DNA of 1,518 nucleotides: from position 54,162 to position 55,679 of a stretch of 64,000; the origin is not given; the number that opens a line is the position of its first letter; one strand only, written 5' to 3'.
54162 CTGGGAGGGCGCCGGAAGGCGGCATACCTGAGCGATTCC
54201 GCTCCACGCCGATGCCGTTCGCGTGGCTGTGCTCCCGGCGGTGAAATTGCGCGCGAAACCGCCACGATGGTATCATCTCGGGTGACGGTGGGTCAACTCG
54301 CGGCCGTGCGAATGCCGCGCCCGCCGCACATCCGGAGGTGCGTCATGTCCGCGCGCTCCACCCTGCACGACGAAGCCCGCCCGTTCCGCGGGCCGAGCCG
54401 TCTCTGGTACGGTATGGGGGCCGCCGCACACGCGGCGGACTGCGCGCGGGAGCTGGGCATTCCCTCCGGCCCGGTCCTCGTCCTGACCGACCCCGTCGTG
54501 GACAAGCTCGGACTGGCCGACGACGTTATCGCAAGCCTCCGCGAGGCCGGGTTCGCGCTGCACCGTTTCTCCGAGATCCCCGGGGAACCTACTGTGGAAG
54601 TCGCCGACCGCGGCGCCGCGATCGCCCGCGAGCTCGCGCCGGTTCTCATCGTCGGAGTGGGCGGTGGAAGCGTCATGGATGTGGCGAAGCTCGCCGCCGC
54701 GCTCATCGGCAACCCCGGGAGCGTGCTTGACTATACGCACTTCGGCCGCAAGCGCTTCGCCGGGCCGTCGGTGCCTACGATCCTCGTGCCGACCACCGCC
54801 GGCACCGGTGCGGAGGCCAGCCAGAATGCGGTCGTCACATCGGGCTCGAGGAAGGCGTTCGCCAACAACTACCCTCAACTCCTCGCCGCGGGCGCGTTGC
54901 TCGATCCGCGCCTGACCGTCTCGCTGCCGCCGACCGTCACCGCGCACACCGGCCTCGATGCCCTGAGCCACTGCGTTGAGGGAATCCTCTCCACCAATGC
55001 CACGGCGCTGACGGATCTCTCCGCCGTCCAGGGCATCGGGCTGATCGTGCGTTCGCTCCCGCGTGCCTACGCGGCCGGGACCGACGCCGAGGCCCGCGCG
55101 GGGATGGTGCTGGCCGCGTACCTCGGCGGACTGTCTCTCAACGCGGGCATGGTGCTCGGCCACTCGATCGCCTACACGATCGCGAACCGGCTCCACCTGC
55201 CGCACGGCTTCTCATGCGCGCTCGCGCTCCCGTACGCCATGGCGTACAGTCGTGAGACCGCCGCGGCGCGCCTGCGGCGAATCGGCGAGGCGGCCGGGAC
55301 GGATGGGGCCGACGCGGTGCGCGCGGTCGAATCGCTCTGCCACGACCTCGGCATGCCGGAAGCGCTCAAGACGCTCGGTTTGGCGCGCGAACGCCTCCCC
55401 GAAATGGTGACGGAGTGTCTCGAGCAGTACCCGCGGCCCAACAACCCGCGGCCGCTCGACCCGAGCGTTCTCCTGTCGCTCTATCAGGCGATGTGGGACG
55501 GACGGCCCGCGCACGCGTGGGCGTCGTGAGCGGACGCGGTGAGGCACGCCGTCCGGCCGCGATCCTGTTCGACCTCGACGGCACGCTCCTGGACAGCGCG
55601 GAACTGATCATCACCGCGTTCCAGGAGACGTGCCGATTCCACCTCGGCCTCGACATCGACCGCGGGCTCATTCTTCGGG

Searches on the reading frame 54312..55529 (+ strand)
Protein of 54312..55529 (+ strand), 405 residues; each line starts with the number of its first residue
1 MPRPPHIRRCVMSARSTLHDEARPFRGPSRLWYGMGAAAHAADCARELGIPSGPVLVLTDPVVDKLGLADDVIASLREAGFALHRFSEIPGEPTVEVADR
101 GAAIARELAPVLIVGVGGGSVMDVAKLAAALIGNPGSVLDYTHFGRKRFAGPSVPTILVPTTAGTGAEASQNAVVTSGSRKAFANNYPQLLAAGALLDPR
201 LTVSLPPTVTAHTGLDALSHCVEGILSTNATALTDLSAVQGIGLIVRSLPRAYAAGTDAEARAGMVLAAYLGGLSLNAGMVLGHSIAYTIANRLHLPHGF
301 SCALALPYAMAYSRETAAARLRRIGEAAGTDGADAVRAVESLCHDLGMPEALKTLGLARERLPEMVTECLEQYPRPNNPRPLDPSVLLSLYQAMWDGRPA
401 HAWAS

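Call 81: find_encoding_contigs(protein=window:54312-55529:+, flank=10000, max_places=1)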
Protein window:54312-55529:+ (405 aa): no gene with exactly this product is on record in the collection.
